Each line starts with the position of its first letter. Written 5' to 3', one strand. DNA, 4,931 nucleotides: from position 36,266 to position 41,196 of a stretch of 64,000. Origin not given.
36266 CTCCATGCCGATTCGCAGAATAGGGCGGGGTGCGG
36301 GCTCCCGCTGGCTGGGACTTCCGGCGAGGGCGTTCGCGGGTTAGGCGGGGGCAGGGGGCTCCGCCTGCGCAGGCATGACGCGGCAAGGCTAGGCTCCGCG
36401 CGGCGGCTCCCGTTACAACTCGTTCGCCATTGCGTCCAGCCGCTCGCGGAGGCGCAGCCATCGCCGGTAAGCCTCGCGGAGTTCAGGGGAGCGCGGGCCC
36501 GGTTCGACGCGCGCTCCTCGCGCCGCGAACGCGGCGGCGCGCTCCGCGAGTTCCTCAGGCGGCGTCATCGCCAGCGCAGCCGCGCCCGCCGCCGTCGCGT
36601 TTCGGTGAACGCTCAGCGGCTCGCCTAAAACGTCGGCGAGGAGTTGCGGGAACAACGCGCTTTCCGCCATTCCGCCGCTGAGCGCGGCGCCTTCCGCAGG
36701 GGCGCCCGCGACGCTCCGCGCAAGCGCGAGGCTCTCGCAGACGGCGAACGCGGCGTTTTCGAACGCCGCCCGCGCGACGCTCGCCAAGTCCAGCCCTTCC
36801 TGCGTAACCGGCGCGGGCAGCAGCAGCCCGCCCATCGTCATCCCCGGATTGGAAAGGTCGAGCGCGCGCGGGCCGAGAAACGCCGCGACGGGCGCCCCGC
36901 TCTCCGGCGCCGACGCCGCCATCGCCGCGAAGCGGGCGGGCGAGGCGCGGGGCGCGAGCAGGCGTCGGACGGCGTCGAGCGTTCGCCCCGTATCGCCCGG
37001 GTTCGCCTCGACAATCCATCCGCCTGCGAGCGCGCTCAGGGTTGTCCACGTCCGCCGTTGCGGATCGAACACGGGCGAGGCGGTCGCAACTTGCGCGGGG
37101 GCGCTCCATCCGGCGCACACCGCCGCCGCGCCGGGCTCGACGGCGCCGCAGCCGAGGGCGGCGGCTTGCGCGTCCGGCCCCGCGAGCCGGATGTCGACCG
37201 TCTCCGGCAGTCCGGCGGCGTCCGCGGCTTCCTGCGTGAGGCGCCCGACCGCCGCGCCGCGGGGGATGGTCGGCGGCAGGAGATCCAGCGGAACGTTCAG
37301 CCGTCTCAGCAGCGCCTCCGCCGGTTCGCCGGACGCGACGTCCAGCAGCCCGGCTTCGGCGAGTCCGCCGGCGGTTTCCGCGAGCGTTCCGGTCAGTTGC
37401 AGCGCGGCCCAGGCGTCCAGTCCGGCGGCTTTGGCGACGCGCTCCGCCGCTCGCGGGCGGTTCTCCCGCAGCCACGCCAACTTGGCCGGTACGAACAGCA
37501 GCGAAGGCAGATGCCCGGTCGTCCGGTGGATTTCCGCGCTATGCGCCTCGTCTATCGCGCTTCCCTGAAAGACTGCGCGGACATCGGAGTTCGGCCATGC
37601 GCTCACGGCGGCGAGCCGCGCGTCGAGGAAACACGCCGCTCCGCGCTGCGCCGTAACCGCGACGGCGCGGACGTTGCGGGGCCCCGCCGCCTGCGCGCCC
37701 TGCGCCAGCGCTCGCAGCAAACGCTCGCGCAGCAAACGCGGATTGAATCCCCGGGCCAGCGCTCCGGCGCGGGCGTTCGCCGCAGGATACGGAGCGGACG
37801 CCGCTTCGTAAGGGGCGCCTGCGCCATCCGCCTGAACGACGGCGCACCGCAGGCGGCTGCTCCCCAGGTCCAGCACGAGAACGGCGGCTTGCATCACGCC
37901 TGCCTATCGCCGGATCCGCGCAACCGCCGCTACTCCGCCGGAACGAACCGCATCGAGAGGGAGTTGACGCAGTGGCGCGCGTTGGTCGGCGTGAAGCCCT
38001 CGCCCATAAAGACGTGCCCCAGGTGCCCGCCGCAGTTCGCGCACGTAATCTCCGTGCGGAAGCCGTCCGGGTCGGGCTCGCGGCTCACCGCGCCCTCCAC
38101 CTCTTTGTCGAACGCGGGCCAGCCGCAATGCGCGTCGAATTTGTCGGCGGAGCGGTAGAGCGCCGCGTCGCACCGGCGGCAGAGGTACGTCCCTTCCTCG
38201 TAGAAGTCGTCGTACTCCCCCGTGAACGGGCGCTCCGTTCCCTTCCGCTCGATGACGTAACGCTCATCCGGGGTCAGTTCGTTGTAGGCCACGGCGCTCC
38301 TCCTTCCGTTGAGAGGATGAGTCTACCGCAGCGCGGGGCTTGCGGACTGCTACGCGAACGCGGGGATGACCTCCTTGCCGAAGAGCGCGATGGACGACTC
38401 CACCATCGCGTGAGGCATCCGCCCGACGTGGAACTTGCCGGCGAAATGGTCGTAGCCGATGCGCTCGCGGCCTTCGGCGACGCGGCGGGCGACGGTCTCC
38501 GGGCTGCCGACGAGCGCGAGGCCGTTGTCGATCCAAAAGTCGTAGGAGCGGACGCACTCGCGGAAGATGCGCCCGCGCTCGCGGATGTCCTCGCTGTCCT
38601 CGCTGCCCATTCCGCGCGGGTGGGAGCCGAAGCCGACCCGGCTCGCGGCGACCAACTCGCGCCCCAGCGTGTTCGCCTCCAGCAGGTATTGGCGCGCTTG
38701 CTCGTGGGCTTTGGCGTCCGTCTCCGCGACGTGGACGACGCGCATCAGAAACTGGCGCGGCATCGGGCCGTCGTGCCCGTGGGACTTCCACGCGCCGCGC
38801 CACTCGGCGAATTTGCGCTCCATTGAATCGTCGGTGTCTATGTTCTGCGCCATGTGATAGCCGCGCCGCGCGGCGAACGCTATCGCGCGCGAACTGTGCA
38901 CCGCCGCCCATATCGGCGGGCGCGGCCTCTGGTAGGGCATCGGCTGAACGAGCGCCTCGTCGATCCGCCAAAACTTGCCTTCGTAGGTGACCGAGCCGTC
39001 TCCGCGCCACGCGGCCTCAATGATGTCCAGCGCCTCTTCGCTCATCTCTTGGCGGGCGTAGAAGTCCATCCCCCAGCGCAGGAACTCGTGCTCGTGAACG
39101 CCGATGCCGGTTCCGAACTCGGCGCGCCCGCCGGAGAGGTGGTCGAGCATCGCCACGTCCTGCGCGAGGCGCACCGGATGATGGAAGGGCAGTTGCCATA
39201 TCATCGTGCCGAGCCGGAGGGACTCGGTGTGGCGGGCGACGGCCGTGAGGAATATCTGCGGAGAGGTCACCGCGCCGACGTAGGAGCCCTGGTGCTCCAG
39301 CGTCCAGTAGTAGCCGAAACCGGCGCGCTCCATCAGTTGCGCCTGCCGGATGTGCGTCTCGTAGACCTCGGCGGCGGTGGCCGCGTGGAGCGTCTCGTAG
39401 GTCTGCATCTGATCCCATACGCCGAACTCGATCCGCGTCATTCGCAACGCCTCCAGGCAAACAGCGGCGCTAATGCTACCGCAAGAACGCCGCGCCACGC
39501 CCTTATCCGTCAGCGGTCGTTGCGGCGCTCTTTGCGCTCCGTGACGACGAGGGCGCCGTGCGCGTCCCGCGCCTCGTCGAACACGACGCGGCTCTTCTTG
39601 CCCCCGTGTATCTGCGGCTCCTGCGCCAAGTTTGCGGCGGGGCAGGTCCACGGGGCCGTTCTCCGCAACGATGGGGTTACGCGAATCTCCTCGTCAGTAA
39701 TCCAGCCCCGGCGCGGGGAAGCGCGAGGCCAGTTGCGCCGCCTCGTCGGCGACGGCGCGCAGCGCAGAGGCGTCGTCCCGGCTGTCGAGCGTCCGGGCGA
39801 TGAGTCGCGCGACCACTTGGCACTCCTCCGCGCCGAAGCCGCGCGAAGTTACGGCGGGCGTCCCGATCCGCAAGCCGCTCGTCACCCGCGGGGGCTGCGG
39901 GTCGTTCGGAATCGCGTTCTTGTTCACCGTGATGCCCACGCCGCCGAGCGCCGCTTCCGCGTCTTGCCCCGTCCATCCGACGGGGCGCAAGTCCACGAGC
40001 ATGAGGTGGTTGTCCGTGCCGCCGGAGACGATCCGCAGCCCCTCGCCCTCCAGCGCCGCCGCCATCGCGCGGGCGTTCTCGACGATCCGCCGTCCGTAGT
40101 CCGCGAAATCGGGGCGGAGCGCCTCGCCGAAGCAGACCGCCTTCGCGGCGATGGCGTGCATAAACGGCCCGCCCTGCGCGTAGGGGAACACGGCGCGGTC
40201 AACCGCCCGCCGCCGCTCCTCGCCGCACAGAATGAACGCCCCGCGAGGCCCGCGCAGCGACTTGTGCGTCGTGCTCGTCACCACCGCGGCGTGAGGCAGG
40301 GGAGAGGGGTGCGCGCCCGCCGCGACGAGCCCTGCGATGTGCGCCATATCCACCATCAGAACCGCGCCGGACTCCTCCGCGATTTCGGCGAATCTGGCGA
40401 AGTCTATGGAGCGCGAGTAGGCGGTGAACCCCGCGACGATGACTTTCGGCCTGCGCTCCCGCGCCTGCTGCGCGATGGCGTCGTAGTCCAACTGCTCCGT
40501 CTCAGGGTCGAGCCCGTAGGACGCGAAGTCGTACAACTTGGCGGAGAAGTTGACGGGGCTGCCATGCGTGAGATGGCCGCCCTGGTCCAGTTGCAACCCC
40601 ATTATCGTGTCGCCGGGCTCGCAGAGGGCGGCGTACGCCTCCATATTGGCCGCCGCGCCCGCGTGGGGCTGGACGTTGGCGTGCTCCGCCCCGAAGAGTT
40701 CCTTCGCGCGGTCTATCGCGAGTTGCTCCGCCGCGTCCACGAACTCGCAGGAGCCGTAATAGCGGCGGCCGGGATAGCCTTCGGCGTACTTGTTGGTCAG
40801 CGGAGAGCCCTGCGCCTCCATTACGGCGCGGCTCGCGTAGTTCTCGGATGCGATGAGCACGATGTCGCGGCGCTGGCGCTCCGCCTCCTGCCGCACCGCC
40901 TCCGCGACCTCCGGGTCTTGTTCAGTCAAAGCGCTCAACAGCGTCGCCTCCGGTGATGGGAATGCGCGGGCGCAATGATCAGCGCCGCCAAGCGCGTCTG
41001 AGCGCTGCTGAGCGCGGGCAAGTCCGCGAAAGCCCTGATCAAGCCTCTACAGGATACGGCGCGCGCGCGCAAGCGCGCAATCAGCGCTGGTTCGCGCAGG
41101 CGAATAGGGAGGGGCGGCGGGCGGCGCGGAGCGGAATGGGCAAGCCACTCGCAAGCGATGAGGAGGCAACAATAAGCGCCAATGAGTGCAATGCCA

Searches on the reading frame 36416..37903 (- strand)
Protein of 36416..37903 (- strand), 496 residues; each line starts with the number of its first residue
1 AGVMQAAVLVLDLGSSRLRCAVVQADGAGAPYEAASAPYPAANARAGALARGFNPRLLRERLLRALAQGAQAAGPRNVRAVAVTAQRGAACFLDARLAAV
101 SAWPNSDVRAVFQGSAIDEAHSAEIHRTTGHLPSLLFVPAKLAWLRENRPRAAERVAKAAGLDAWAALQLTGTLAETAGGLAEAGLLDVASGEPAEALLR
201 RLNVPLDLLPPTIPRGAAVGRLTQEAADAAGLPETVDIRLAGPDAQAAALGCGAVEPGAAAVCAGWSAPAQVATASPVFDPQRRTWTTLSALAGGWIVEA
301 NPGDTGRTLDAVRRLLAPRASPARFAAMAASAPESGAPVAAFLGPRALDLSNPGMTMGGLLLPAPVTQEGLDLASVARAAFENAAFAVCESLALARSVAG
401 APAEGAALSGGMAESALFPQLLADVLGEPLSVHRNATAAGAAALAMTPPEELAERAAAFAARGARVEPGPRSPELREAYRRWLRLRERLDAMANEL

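Call 27: search_protein_families(library=pfam, proteins=[window:36416-37903:-], max_evalue=0.00001)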
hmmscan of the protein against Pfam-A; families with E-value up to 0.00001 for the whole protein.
window:36416-37903:- (496 aa): 2 families
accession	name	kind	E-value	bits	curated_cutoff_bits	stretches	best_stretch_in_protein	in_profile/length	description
PF00370.27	FGGY_N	-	4.2e-21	76.1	28.8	1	8-251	2-245/245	FGGY family of carbohydrate kinases, N-terminal domain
PF02782.22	FGGY_C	-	9.1e-09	35.8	27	1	348-446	96-195/198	FGGY family of carbohydrate kinases, C-terminal domain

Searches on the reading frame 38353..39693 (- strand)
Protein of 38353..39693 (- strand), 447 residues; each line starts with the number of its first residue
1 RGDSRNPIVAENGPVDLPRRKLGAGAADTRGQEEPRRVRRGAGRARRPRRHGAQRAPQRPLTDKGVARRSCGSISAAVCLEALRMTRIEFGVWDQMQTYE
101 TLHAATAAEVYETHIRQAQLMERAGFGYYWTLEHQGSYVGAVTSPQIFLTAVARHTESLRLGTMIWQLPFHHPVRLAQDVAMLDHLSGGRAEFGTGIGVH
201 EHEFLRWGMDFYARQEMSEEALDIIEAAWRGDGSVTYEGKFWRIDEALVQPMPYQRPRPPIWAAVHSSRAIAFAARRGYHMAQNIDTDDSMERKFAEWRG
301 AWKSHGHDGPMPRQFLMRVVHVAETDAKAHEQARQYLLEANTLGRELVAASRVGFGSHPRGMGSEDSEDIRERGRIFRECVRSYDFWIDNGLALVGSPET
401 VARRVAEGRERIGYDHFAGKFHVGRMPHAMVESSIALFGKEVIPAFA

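Call 27: search_protein_families(library=pfam, proteins=[window:38353-39693:-], max_evalue=0.00001)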
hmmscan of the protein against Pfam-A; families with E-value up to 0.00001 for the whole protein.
window:38353-39693:- (447 aa): 1 family
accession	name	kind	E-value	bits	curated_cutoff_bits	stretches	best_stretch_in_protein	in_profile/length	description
PF00296.26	Bac_luciferase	-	5e-60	203.9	27.9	1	89-416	2-314/314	Luciferase-like monooxygenase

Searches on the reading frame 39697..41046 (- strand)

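Call 27: search_protein_families(library=pfam, proteins=[window:39697-41046:-], max_evalue=0.00001)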
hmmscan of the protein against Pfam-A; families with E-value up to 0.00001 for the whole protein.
window:39697-41046:- (450 aa): 2 families
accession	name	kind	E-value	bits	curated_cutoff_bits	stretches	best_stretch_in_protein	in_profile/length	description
PF00464.25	SHMT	-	1.1e-158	528.5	27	1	40-416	1-399/399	Serine hydroxymethyltransferase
PF00155.27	Aminotran_1_2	-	4e-06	26.7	19.7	0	92-399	33-349/361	Aminotransferase class I and II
